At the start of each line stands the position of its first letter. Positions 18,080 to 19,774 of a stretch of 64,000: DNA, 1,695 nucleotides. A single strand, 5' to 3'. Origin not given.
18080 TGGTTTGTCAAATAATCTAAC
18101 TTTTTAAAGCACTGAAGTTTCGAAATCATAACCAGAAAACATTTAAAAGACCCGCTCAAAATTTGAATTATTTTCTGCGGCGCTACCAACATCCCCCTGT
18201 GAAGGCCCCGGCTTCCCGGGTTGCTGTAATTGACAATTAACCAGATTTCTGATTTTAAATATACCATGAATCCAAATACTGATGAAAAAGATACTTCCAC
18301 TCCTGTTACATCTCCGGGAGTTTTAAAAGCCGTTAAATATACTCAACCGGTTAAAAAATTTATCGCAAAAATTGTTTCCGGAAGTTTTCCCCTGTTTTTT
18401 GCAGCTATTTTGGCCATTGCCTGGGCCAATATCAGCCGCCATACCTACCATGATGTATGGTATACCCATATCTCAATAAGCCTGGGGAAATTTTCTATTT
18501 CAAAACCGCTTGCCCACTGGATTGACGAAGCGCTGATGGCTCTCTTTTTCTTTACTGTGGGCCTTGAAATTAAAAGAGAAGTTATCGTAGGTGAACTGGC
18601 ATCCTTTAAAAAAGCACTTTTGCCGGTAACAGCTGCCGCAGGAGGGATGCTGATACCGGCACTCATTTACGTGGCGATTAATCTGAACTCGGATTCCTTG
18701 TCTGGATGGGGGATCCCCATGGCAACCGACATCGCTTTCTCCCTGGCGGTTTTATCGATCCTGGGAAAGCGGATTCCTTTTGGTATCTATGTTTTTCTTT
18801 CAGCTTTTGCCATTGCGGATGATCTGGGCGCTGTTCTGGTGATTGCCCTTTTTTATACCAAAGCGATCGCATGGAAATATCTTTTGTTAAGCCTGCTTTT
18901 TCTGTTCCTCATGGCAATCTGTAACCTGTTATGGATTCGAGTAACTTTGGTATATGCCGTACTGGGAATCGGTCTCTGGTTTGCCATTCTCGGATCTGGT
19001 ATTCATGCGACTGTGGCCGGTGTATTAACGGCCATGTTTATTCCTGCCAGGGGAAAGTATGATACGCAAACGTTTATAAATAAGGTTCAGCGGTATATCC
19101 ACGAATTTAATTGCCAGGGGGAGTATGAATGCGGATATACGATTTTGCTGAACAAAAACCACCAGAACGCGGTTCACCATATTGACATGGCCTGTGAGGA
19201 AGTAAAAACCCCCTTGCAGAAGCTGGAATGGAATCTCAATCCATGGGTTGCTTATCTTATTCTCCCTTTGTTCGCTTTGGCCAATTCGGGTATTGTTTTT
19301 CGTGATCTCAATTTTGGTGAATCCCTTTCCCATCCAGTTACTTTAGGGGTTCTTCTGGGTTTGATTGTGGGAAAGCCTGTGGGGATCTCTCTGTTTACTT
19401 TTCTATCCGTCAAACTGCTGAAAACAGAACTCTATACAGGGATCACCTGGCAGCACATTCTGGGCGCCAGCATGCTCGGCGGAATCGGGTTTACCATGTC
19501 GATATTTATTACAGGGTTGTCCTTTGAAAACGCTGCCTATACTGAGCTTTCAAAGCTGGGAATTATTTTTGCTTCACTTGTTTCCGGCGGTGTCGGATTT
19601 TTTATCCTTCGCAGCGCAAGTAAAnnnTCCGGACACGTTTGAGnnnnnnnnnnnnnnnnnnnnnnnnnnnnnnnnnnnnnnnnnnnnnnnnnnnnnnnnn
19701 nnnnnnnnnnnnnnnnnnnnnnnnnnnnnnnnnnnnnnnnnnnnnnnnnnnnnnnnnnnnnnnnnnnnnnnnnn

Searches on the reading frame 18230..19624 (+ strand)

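Call 75: search_protein_families(library=pfam, proteins=[window:18230-19624:+], max_evalue=0.00001)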
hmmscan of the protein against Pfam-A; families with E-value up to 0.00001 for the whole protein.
window:18230-19624:+ (465 aa): 1 family
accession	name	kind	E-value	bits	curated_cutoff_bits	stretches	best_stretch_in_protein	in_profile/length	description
PF06965.17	Na_H_antiport_1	-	1.8e-136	455.4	23.5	1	43-460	2-374/374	Na+/H+ antiporter 1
